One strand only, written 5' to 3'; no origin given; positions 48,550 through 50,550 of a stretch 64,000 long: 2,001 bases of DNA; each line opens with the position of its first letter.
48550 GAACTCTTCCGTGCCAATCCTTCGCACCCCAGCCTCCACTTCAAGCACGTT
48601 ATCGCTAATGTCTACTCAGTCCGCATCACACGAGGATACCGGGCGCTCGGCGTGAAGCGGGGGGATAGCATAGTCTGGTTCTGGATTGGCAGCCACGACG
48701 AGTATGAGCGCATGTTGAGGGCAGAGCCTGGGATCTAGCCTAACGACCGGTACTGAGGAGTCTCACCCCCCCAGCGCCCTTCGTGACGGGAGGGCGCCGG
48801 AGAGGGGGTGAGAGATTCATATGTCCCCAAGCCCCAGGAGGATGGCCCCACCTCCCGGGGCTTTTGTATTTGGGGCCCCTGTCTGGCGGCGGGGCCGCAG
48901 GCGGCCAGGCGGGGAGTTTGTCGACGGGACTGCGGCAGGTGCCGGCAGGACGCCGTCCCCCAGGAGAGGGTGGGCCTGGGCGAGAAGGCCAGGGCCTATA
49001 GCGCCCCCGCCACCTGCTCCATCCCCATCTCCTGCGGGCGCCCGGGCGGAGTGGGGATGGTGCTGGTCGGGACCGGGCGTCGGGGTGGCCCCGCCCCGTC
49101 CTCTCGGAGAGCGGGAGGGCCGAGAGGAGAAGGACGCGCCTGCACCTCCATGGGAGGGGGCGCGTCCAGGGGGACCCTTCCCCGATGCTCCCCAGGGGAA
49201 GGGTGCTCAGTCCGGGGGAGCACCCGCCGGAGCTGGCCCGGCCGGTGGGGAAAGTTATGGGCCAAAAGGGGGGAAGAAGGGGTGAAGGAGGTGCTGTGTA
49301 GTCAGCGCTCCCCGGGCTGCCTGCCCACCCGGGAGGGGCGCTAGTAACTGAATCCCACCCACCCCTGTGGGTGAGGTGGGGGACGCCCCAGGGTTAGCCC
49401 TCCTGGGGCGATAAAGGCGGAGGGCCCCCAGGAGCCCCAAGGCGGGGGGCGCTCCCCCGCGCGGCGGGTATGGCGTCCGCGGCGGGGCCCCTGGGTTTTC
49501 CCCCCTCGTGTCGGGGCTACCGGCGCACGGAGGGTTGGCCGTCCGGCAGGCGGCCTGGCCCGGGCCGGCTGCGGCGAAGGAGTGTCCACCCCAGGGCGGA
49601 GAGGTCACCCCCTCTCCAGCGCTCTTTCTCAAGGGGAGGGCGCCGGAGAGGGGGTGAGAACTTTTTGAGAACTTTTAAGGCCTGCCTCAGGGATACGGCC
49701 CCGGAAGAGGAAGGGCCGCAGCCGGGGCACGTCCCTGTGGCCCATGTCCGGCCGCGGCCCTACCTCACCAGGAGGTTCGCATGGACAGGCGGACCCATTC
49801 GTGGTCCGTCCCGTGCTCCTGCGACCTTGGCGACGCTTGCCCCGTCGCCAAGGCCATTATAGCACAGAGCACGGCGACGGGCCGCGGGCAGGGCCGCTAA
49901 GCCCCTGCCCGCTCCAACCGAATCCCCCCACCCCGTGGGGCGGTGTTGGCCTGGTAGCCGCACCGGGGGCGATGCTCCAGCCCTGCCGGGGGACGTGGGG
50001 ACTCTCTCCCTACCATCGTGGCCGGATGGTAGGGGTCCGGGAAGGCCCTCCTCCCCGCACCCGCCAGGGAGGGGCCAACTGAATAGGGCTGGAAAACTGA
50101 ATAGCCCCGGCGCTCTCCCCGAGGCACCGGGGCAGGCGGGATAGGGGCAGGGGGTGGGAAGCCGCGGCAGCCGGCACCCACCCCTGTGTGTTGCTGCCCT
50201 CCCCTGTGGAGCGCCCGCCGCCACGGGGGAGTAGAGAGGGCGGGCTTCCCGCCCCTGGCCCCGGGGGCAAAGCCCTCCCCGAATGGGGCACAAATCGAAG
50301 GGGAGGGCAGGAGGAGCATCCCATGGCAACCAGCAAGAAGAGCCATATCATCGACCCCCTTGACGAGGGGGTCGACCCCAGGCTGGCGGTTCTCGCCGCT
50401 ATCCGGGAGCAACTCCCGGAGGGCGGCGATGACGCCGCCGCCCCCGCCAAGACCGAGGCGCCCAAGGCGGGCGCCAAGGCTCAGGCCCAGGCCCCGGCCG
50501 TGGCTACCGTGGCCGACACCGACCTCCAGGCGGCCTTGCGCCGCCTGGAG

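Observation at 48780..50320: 1.5-kb coding-poor, repeat-dense GC-rich region after the TA operon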

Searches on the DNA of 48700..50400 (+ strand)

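Call 12: search_dna_similar(query=window:48700-50400:+, collection=plasmids, mode=distant)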
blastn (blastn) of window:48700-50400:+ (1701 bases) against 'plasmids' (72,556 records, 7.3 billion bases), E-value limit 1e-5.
No match.

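Call 13: search_dna_similar(query=window:48700-50400:+, collection=phages, mode=distant)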
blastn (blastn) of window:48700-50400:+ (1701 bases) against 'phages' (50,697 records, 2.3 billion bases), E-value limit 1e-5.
No match.

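Call 64: build_rna_model(alignment_id=A6, structure=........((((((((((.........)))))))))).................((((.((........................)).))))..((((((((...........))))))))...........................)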
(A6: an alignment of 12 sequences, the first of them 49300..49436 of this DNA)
Model R1 built from alignment A6 (12 sequences, 148 columns); structure: as given.
model positions 126; base pairs 24; branch points 2; effective number of sequences 1.97; information 0.59 bits per position. Calibrated on 0.2 Mb of random sequence (short: E-values are rough).
structure used (alignment columns):
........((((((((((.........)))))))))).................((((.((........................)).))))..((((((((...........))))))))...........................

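Call 65: search_with_rna_model(model_id=R1, sources=[window, L001, L003, L004, L005, L006, L013, L014, L016, L020, L022, L025, L035, L036, L041, L043, L031, L040], max_evalue=1)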
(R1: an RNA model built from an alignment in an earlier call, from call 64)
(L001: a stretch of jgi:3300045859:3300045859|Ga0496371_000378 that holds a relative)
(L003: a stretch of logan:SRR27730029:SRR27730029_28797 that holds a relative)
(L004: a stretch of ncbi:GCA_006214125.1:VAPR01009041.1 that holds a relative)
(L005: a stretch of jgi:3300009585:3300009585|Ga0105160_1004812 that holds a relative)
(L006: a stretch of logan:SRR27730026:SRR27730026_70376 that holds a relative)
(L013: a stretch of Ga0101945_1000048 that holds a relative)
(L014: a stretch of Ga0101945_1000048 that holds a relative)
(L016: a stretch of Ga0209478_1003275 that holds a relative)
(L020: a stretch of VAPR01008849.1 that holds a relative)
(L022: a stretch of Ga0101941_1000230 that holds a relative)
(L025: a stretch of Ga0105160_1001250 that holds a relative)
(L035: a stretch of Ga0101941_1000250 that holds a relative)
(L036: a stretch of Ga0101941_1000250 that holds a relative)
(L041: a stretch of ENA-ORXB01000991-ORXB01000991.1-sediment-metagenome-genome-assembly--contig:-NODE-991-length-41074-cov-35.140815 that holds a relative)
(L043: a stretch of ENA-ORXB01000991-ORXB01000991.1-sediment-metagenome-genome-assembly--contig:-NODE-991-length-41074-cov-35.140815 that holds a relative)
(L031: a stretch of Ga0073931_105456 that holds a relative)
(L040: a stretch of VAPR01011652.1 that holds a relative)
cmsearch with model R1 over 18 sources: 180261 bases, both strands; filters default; matches with E-value up to 1: 121.
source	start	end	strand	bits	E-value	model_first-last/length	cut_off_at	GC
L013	8182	8307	-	122.3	4.8e-29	1-126/126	no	0.72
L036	4286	4411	+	122.3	4.8e-29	1-126/126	no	0.72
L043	5145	5270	+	122.3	4.8e-29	1-126/126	no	0.72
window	49302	49432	+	116.9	1.1e-27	1-126/126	no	0.72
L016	2584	2707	+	115.7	2.2e-27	1-126/126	no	0.69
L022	9575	9698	+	115.7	2.2e-27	1-126/126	no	0.69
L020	1842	1965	+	113.6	7.7e-27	1-126/126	no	0.74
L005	1368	1492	+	112.3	1.7e-26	1-126/126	no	0.77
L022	9389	9511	+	112.2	1.7e-26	1-126/126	no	0.73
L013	7681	7805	-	111.3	2.9e-26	1-126/126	no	0.77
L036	4788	4912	+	111.3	2.9e-26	1-126/126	no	0.77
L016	3573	3707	+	111.1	3.3e-26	1-126/126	no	0.7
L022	10528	10662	+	111.1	3.3e-26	1-126/126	no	0.7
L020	2024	2155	+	108.8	1.2e-25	1-126/126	no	0.74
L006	375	498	+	105.5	8.4e-25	1-126/126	no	0.75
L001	4903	5022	+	99.9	2.2e-23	1-126/126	no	0.78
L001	3506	3628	+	95.3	3.2e-22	1-126/126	no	0.74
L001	9275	9398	+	93.2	1.1e-21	1-126/126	no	0.72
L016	2997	3166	+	80.6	1.8e-18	1-126/126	no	0.73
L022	9952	10121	+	78.7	5.4e-18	1-126/126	no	0.74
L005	369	470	+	29.7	1.3e-05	1-126/126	no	0.75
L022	8918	9018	+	28.8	2.3e-05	1-126/126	no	0.68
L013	9548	9659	-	25.4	0.00016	1-126/126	no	0.71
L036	2934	3045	+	25.4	0.00016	1-126/126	no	0.71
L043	3793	3904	+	25.4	0.00016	1-126/126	no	0.71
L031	723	834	-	25.4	0.00016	1-126/126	no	0.71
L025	10239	10366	+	24.4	0.0003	1-126/126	no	0.67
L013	9677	9781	-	24.2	0.00032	1-126/126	no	0.73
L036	2812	2916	+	24.2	0.00032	1-126/126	no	0.73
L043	3671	3775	+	24.2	0.00032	1-126/126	no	0.73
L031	852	956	-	24.2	0.00032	1-126/126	no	0.73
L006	3468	3611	+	23.6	0.00048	1-126/126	no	0.67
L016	2464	2563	+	22.5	0.00089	1-126/126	no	0.71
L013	7017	7145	-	22.3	0.001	1-126/126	no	0.67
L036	5448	5576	+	22.3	0.001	1-126/126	no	0.67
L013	11544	11672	-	22.2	0.0011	1-126/126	no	0.67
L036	921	1049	+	22.2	0.0011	1-126/126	no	0.67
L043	1780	1908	+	22.2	0.0011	1-126/126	no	0.67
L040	105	233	-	22.2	0.0011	1-126/126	no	0.67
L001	3137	3240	+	21.9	0.0013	1-126/126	no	0.72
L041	869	963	+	21.7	0.0014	1-126/126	no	0.74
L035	8907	9001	+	21.7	0.0014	1-126/126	no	0.74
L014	4608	4702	-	21.7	0.0014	1-126/126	no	0.74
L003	213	330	+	21.4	0.0017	1-126/126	no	0.69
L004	323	440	+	21.4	0.0017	1-126/126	no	0.69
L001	8813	8914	+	21.1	0.002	1-126/126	no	0.75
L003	2654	2744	+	20.5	0.0029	1-126/126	no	0.68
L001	6945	7046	+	20.5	0.0029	1-126/126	no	0.75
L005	2025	2144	+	20.4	0.003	1-126/126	no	0.68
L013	8820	8985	-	20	0.0037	1-126/126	no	0.66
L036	3608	3773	+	20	0.0037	1-126/126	no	0.66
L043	4467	4632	+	20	0.0037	1-126/126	no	0.66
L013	5339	5428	-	18.3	0.01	1-126/126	no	0.69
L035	1099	1188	+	18.3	0.01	1-126/126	no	0.69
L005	1562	1696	+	17.5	0.016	1-126/126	no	0.68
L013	7476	7610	-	17.4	0.018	1-126/126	no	0.7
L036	4983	5117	+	17.4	0.018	1-126/126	no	0.7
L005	1320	1375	-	17.1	0.021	1-126/126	no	0.79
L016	2567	2624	-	16.8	0.024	1-126/126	no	0.64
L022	9558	9615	-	16.8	0.024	1-126/126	no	0.64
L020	2432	2562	+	16.6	0.027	1-126/126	no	0.69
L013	5350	5445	+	16.4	0.032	1-126/126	no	0.73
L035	1082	1177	-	16.4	0.032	1-126/126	no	0.73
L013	4817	4915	+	16.2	0.035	1-126/126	no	0.62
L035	1612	1710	-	16.2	0.035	1-126/126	no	0.62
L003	3165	3263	-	16.2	0.035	1-126/126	no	0.62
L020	1225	1325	+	15.8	0.043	1-126/126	no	0.67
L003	2637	2732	-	15.5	0.054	1-126/126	no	0.74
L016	5559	5653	-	15.4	0.056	1-126/126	no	0.75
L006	3449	3515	-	15.2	0.063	1-126/126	no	0.69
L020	1720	1810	-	14.8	0.081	7-105/126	no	0.78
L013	8467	8593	+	14.2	0.11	1-126/126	no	0.68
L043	4859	4985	-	14.2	0.11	1-126/126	no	0.68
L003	369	486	+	14.1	0.12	1-126/126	no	0.71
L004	479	596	+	14.1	0.12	1-126/126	no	0.71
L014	706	815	-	13.5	0.16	1-126/126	no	0.71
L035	12794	12903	+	13.5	0.16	1-126/126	no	0.71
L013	7799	7903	+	13.4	0.18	1-126/126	no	0.71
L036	4690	4794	-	13.4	0.18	1-126/126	no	0.71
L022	9363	9429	-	12.7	0.27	1-126/126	no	0.75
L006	1103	1173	+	12.6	0.29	1-126/126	no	0.7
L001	12272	12401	+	12.5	0.3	1-126/126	no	0.66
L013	6926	6984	-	12.5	0.31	1-126/126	no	0.78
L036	5609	5667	+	12.5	0.31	1-126/126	no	0.78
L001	9235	9355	-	12.4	0.31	1-126/126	no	0.72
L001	4860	4976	-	12.4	0.32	1-126/126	no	0.72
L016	2743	2872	-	12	0.41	1-126/126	no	0.72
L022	9734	9863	-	12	0.41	1-126/126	no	0.72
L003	2770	2845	+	11.8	0.44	1-126/126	no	0.74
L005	2718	2825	-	11.4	0.56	1-126/126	no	0.69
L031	11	154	-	11.2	0.63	7-108/126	no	0.67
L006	629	778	-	11.1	0.66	1-126/126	no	0.71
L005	2173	2233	-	11.1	0.67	1-126/126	no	0.72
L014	4995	5109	-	11.1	0.69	1-126/126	no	0.74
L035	8500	8614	+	11.1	0.69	1-126/126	no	0.74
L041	462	576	+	11.1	0.69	1-126/126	no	0.74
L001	5094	5226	+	11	0.71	1-126/126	no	0.72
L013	6929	6989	+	11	0.73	1-126/126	no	0.74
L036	5604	5664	-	11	0.73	1-126/126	no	0.74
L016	3294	3352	+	11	0.73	37-104/126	no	0.75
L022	10249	10307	+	11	0.73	37-104/126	no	0.75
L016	5578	5676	+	11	0.73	1-126/126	no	0.7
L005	863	913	-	10.8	0.79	47-104/126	no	0.78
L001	12251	12321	-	10.8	0.82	1-126/126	no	0.72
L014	882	981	+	10.6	0.88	1-126/126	no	0.71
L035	12628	12727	-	10.6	0.88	1-126/126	no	0.71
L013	5235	5310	-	10.5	0.95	1-126/126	no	0.75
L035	1217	1292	+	10.5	0.96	1-126/126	no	0.75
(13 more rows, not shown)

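Call 75: search_rna_families(source=window, start=49280, end=49700, threshold=evalue, max_evalue=10)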
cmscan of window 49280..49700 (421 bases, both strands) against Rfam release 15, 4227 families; matches with E-value up to 10: 18.
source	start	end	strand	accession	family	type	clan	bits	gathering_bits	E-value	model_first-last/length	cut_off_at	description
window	49605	49657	+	RF03736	mir-3130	Gene; miRNA;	-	29.9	95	0.0006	12-64/75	no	mir-3130 microRNA precursor family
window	49605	49657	-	RF03736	mir-3130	Gene; miRNA;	-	26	95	0.0063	12-64/75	no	mir-3130 microRNA precursor family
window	49597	49671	+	RF03707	mir-1892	Gene; miRNA;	-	24.3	86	0.0058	1-80/80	no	mir-1892 microRNA precursor family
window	49605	49657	-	RF00741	mir-378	Gene; miRNA;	-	23.2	80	0.022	9-58/66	no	mir-378 microRNA precursor family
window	49605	49658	-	RF01011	mir-605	Gene; miRNA;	-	21.5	98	0.098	1-82/82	no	mir-605 microRNA precursor family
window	49605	49656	-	RF02021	mir-3179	Gene; miRNA;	-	20.4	90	0.24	24-62/84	no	mir-3179 microRNA precursor family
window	49605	49657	+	RF00884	MIR815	Gene; miRNA;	-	19.7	63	0.32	1-81/81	no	MIR815 microRNA precursor family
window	49561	49610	+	RF02975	DUF3800-XI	Gene; sRNA;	-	19.4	37.8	0.039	1-48/48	no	DUF3800-XI RNA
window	49608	49654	+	RF02021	mir-3179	Gene; miRNA;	-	19.4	90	0.43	1-84/84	no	mir-3179 microRNA precursor family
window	49597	49667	+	RF03296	MIR8788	Gene; miRNA;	-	16.1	124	5.4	1-138/138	no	MIR8788 microRNA precursor family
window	49381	49453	+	RF03412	mir-1915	Gene; miRNA;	-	16.1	95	9.4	1-73/73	no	mir-1915 microRNA precursor family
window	49341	49441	-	RF00499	Parecho_CRE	Cis-reg;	-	15.8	55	1.3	1-116/116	no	Human parechovirus 1 (HPeV1) cis regulatory element (CRE)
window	49308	49384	+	RF04284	mir-532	Gene; miRNA;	-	14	75.2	4.4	1-75/75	no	mir-532 microRNA precursor family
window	49565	49655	+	RF02953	DUF1874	Cis-reg;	-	13.9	42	8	1-93/93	no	DUF1874 RNA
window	49605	49657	+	RF01903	mir-500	Gene; miRNA;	-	12.5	78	7.2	1-84/84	no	mir-500 microRNA precursor family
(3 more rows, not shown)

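Call 99: search_with_rna_model(model_id=R1, sources=[L047, L048, L049, L050, L051, L052], max_evalue=0.01)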
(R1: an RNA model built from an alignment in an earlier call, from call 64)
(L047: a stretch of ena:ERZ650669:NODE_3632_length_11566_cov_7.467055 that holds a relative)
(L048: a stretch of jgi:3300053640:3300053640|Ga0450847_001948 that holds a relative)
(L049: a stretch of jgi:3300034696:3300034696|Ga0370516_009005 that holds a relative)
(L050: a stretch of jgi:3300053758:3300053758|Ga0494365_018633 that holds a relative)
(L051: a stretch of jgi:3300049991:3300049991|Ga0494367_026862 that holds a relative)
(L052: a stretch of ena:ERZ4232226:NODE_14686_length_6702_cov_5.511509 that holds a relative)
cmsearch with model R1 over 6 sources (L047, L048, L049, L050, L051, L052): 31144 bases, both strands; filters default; matches with E-value up to 0.01: 18.
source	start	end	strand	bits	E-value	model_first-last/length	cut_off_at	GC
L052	6002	6125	+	116.2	3e-28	1-126/126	no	0.71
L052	2723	2845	+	104.4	2.9e-25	1-126/126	no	0.76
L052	5816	5938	+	103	6.2e-25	1-126/126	no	0.7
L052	6529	6665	+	91.4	5.5e-22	1-126/126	no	0.74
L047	4277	4402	+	54.6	1.1e-12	1-126/126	no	0.75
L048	598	712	+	24.2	5.6e-05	1-126/126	no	0.67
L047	3394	3511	+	23.3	9.7e-05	1-126/126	no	0.64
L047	5546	5658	+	22.6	0.00015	1-126/126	no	0.67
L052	2100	2219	+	21.6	0.00026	1-126/126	no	0.69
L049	710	825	+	21.5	0.00027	1-126/126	no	0.69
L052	5360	5459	+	21.4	0.00029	1-126/126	no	0.7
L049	2067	2182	+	21.3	0.00031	1-126/126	no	0.67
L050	755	870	+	21.3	0.00031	1-126/126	no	0.67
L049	250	343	+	19.3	0.00096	1-126/126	no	0.71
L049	1611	1704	+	19.3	0.00096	1-126/126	no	0.71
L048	120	246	-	19.2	0.001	1-126/126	no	0.69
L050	299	392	+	17.1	0.0036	1-126/126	no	0.71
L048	138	231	+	16.1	0.0063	1-126/126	no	0.73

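Call 100: search_with_rna_model(model_id=R1, source=L047, start=3300, end=5800, max_evalue=0.01, show_alignments=3)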
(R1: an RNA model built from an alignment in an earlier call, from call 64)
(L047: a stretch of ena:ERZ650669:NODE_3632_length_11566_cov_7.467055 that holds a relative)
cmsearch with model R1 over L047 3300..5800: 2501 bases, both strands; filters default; matches with E-value up to 0.01: 6.
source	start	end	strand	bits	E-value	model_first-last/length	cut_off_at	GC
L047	4277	4402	+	54.6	9.1e-14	1-126/126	no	0.75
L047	3394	3511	+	23.3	7.8e-06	1-126/126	no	0.64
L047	5546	5658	+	22.6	1.2e-05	1-126/126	no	0.67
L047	4964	5069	-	13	0.0031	1-126/126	no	0.72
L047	4982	5075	+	11.3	0.0084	1-126/126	no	0.74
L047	4028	4099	-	11.2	0.0091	1-126/126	no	0.71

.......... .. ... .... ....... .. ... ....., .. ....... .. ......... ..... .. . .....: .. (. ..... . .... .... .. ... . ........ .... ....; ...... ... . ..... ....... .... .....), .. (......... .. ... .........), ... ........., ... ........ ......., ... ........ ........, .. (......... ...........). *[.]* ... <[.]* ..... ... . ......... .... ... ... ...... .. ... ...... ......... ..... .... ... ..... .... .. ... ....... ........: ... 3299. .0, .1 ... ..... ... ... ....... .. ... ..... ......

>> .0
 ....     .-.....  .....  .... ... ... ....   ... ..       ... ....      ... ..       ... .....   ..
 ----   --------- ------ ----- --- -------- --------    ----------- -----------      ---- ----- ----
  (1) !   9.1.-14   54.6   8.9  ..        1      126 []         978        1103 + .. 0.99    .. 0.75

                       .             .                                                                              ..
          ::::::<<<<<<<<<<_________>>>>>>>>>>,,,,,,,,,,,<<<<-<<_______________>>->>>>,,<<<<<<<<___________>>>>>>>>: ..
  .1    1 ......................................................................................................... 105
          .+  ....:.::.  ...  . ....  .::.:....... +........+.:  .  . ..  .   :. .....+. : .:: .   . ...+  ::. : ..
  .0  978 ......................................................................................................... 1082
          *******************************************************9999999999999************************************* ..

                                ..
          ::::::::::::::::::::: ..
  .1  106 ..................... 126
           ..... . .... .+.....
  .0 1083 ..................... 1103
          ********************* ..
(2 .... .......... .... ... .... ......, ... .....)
